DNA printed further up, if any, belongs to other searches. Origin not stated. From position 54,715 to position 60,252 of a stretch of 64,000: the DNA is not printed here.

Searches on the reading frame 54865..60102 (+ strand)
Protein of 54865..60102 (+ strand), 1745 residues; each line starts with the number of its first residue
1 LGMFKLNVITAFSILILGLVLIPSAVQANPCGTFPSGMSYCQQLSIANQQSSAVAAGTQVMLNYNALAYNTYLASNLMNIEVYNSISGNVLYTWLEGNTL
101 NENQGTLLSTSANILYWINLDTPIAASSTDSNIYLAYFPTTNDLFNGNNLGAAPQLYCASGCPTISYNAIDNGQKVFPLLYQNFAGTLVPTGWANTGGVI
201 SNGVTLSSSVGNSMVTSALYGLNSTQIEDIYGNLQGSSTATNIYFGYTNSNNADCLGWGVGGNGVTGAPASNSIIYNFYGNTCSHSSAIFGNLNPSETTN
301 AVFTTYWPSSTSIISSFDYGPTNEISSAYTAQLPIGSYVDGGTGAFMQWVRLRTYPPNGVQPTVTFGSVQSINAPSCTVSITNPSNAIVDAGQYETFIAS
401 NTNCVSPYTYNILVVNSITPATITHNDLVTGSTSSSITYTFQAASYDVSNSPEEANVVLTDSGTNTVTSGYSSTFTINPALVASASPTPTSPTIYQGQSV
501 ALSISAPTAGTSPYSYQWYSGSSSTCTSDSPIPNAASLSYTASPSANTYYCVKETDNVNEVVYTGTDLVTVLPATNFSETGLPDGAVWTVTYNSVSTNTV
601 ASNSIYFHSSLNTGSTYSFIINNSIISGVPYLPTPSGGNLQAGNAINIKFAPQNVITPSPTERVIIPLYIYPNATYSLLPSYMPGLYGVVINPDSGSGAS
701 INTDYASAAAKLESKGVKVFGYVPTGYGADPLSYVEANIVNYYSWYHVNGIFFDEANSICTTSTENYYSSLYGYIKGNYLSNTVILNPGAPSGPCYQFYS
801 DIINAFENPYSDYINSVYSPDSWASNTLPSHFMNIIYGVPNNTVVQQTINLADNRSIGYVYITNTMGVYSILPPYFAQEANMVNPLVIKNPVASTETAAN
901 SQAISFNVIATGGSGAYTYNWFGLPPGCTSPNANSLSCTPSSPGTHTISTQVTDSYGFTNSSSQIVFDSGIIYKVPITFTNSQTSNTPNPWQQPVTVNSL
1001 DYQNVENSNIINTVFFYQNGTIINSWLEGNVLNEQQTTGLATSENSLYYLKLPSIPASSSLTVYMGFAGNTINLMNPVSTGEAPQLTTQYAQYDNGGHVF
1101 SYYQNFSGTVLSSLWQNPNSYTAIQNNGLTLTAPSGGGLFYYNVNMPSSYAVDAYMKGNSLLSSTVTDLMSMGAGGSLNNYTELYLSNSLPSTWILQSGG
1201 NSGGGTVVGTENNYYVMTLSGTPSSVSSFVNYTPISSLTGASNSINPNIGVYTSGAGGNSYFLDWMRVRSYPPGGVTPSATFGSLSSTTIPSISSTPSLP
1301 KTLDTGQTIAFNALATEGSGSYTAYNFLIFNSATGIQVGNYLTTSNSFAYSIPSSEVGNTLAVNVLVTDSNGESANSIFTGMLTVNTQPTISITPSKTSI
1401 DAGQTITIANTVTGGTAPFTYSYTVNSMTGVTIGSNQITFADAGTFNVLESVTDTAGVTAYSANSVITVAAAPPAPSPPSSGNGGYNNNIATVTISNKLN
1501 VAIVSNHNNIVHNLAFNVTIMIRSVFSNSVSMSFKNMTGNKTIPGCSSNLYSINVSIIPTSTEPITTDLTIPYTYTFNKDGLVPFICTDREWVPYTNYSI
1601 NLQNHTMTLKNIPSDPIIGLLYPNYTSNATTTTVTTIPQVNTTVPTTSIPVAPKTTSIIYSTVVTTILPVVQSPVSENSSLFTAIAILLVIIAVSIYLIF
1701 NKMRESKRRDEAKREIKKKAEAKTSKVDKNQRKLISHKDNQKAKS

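Call 54: search_protein_families(library=pfam, proteins=[window:54865-60102:+], max_evalue=0.001)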
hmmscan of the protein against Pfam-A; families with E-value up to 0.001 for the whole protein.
window:54865-60102:+ (1745 aa): 2 families
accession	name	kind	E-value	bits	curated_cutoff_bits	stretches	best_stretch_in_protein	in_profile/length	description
PF12138.14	Spherulin4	-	2.3e-37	129.2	30.2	1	663-883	1-239/239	Spherulation-specific family 4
PF13927.12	Ig_3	-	1.3e-05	26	30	0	1389-1433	2-48/78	Immunoglobulin domain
